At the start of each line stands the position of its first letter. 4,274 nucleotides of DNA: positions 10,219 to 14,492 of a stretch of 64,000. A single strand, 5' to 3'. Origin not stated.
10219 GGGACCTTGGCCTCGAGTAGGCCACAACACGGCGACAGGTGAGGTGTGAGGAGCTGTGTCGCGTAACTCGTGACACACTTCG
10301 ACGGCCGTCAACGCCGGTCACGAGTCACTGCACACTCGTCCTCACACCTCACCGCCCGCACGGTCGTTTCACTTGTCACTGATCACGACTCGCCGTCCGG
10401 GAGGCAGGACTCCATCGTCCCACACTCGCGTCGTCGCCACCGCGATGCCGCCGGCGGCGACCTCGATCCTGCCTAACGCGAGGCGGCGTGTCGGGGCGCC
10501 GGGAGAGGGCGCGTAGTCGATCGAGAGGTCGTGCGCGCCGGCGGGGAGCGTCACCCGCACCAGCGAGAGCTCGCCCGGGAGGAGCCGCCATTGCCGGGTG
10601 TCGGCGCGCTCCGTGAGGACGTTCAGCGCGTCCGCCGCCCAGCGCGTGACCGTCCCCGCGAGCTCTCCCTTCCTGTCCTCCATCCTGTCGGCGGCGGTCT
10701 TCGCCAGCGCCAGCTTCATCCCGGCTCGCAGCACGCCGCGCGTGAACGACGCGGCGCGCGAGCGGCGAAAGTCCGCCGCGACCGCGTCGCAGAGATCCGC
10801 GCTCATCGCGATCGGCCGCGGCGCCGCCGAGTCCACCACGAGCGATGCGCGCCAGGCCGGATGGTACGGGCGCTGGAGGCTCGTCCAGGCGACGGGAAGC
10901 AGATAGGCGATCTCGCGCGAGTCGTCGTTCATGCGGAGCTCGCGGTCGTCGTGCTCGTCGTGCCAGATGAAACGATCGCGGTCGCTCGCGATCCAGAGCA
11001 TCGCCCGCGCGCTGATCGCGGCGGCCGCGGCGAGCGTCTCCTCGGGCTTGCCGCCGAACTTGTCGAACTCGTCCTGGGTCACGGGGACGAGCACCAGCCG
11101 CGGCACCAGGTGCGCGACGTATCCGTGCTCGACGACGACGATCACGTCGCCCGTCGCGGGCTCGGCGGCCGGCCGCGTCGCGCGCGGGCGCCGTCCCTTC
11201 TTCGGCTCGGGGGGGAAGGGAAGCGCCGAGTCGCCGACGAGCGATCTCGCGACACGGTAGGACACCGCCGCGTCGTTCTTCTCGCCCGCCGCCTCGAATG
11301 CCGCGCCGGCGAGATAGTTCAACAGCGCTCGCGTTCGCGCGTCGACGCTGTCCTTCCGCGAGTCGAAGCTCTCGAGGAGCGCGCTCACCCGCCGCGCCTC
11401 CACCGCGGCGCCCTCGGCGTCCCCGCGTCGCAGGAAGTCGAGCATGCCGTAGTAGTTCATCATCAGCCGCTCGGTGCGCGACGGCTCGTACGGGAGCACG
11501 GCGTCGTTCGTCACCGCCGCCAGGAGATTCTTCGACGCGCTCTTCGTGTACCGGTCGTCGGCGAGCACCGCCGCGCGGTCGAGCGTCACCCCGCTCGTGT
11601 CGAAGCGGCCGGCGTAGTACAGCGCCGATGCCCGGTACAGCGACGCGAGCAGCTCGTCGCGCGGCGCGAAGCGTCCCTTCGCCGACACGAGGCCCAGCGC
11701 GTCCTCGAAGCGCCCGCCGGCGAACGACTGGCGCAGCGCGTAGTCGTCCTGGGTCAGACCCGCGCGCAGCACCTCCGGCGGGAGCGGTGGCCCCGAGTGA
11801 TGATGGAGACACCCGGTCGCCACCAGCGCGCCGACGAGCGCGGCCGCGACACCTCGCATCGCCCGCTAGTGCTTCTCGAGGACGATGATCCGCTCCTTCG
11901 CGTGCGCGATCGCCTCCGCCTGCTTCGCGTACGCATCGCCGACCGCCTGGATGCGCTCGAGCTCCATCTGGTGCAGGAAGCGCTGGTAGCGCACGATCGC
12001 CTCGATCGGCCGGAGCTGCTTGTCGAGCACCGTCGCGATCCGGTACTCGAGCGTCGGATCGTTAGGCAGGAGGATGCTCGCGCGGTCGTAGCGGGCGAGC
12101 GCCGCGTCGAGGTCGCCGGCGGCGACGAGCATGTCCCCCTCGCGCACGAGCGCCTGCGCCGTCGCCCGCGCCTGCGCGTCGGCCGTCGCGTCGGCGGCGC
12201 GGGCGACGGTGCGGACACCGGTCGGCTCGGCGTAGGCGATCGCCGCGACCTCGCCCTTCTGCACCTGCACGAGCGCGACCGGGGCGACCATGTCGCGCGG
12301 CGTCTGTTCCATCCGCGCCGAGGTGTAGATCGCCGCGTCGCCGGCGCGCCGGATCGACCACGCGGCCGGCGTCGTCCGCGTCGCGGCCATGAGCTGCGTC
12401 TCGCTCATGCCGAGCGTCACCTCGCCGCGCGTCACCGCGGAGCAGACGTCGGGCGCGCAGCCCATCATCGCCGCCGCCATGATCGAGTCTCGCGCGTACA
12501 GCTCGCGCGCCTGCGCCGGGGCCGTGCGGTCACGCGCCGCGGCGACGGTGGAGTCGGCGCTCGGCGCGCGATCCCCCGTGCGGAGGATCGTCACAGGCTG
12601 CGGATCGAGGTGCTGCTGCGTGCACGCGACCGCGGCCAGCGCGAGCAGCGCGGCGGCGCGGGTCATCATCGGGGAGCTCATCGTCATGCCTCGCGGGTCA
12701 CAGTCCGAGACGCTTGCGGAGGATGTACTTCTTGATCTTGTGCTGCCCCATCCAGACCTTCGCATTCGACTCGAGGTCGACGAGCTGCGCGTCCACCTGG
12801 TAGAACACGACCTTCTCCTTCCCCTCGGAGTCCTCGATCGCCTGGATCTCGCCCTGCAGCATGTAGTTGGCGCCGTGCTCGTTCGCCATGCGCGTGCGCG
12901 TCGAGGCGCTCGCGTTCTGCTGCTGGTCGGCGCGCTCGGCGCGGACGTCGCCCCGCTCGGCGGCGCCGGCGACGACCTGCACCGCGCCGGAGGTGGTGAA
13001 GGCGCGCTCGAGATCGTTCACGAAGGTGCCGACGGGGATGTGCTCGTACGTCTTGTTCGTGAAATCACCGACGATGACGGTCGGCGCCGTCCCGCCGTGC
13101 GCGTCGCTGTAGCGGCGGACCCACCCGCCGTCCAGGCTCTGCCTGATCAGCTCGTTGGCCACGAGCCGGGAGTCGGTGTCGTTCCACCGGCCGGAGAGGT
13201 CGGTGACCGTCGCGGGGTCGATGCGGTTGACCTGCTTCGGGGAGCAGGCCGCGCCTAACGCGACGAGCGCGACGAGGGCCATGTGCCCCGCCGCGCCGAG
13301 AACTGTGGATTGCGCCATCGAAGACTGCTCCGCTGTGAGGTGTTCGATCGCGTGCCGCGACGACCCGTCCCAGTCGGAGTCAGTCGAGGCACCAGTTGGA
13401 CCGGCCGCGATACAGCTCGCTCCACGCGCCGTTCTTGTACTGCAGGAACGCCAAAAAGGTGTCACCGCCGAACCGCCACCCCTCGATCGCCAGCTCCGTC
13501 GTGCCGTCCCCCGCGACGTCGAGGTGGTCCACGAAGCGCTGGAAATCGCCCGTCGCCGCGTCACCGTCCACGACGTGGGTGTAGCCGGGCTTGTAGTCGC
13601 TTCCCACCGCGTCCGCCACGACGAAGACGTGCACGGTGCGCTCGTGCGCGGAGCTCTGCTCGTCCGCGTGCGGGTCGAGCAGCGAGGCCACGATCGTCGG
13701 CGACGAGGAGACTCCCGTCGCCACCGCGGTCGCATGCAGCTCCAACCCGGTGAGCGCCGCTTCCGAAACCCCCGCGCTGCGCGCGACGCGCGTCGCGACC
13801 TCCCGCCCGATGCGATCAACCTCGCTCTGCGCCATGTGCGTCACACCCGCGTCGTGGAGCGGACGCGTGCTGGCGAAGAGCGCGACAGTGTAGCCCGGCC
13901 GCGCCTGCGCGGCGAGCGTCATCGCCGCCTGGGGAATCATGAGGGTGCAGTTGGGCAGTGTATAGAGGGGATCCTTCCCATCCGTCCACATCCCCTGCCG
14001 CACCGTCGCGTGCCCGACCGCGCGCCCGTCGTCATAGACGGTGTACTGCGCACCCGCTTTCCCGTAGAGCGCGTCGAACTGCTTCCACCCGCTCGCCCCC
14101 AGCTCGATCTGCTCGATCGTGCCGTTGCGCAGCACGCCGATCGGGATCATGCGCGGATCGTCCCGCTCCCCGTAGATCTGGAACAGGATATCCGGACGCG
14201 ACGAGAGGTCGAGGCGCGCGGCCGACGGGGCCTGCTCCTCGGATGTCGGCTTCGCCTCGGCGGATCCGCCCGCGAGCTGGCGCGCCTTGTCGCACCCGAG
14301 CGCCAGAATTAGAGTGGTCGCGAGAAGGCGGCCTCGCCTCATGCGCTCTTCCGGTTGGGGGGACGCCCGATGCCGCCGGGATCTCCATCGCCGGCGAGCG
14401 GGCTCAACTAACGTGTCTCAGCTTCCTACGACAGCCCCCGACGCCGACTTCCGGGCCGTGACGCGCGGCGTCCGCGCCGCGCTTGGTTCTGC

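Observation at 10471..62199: Hyper-abundant non-palindromic 8-mer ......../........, always in genes, in only two reading frames, forcing the rare TTA codon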

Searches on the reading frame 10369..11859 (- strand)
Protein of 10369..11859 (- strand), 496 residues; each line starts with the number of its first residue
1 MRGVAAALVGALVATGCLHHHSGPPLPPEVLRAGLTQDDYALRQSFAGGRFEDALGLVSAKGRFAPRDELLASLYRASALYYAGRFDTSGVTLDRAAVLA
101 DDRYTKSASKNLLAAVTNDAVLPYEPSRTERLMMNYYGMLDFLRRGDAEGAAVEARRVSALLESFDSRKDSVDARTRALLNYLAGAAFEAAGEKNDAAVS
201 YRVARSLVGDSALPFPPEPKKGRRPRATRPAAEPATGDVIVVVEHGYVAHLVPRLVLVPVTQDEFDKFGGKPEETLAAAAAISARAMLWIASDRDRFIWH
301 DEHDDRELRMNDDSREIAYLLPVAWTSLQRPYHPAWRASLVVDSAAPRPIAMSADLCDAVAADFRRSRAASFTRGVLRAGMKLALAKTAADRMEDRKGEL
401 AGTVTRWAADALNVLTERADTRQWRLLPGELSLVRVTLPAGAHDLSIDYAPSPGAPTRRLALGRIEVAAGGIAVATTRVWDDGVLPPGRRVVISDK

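Call 9: search_protein_families(library=pfam, proteins=[window:10369-11859:-])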
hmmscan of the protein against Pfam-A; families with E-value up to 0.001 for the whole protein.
window:10369-11859:- (496 aa): 0 families

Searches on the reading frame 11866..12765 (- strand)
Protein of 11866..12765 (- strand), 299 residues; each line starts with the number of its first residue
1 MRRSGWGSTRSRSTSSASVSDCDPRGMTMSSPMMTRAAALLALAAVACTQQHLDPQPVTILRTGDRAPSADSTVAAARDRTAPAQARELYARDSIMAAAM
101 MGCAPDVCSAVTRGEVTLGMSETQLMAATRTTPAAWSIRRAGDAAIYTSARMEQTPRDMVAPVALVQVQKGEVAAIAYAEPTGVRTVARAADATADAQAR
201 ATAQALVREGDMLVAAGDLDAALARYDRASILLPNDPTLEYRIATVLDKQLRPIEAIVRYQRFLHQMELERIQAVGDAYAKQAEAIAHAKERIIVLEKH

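Call 9: search_protein_families(library=pfam, proteins=[window:11866-12765:-])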
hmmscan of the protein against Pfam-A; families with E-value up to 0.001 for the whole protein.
window:11866-12765:- (299 aa): 1 family
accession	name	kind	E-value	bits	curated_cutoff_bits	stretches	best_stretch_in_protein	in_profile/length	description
PF13414.12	TPR_11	-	0.00045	20.3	26.8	1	210-246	1-37/42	TPR repeat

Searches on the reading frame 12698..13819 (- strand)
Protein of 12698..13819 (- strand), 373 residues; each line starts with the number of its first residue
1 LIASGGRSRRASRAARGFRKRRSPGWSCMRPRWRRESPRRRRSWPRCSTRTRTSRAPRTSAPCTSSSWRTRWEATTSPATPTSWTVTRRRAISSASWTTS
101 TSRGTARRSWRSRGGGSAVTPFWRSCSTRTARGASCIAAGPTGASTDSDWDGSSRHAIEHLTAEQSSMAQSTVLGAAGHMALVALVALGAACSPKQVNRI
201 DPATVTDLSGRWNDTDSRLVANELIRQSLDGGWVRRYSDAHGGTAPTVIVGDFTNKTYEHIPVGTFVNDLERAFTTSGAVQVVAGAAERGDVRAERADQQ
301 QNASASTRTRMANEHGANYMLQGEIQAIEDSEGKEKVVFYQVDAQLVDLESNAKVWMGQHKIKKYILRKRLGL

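Call 9: search_protein_families(library=pfam, proteins=[window:12698-13819:-])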
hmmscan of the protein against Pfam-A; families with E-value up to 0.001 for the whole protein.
window:12698-13819:- (373 aa): 2 families
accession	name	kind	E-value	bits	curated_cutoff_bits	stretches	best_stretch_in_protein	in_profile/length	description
PF13036.11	LpoB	-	1.4e-34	119.6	22.3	1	216-362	1-147/147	Peptidoglycan-synthase activator LpoB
PF11684.13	DUF3280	-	0.00093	19.9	30.1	0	267-330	33-93/138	Protein of unknown function (DUF2380)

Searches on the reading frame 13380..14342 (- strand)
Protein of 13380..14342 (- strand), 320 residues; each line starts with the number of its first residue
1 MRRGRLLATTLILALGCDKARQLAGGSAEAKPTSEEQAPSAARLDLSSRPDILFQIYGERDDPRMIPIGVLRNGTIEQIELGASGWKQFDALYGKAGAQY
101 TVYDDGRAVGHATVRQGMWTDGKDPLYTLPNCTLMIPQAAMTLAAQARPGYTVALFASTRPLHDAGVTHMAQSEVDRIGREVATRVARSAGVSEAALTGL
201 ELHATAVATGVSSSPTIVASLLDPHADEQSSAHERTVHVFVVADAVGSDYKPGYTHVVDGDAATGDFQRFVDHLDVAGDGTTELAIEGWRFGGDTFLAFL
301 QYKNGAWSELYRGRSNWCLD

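Call 31: search_protein_families(library=pfam, proteins=[window:13380-14342:-])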
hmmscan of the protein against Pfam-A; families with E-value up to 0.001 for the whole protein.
window:13380-14342:- (320 aa): 0 families
